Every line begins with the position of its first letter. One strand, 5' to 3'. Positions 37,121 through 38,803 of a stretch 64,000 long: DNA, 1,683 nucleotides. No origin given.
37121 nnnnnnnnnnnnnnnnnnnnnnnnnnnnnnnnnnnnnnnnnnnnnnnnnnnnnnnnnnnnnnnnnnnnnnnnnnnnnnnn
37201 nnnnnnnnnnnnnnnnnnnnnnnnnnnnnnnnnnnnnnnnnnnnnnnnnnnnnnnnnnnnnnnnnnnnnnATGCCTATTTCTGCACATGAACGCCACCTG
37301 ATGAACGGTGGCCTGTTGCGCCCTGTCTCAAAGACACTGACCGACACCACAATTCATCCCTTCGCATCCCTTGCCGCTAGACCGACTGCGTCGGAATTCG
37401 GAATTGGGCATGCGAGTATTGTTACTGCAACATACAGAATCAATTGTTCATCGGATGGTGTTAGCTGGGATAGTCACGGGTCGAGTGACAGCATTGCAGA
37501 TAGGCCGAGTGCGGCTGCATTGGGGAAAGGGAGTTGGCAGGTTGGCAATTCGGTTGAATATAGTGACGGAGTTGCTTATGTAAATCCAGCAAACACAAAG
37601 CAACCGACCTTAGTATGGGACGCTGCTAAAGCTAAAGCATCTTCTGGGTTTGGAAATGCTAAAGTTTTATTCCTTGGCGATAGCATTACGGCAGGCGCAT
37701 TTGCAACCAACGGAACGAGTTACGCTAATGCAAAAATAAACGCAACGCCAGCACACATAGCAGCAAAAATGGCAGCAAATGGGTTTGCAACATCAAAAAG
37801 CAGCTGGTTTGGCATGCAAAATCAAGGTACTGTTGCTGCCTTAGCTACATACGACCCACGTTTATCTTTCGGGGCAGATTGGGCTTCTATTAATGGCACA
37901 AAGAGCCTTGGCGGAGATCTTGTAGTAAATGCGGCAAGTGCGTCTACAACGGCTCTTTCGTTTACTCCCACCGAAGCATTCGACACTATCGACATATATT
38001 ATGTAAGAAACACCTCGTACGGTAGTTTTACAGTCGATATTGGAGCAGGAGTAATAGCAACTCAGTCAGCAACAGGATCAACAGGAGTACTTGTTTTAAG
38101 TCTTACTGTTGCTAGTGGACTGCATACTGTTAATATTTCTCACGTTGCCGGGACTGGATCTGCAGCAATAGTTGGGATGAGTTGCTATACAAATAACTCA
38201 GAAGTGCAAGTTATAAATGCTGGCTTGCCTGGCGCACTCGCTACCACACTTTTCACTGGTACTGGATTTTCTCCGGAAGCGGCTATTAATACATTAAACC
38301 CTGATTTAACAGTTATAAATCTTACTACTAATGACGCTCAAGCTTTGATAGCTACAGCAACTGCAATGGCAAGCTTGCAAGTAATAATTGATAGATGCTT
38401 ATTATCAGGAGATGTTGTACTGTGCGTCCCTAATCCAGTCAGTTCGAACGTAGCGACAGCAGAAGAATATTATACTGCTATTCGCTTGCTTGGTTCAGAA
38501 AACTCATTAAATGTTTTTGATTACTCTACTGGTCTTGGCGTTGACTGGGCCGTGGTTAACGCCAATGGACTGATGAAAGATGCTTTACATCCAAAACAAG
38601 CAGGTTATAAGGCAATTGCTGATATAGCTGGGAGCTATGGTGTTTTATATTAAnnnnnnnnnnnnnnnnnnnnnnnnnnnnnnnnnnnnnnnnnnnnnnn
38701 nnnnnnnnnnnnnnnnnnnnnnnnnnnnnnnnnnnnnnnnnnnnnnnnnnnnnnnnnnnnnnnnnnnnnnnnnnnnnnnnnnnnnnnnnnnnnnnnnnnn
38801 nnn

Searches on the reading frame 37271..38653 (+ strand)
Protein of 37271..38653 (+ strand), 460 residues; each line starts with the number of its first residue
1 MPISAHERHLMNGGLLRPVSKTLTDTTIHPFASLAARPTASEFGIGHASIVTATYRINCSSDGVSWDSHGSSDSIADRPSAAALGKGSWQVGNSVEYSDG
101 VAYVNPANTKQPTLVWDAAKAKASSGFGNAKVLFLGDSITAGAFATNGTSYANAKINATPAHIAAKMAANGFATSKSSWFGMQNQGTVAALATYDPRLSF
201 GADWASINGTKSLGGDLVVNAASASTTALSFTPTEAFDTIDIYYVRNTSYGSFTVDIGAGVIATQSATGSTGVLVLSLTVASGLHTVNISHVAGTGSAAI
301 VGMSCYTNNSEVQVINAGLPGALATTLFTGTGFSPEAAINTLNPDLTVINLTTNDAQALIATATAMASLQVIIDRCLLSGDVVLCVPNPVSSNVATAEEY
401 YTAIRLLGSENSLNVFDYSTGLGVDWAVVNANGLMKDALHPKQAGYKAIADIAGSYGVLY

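Call 8: search_protein_families(library=pfam, proteins=[window:37271-38653:+], max_evalue=0.1)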
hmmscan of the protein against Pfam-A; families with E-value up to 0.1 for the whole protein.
window:37271-38653:+ (460 aa): 2 families
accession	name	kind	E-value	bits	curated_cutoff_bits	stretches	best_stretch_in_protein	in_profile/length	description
PF13472.12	Lipase_GDSL_2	-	3.6e-13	50.8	32.9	2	311-448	32-178/178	GDSL-like Lipase/Acylhydrolase family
PF00657.28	Lipase_GDSL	-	1.6e-05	25.6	23.6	0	312-451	43-206/208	GDSL-like Lipase/Acylhydrolase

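Call 44: search_protein_families(library=phrogs, proteins=[window:37271-38653:+], max_evalue=0.01)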
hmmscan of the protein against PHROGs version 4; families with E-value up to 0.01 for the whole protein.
window:37271-38653:+ (460 aa): 2 families
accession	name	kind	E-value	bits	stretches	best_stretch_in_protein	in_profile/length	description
phrog_15881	-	tail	4.2e-13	50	1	130-454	216-546/554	tail protein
phrog_5240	-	tail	7.1e-07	29.2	1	371-451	587-659/670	tail fiber protein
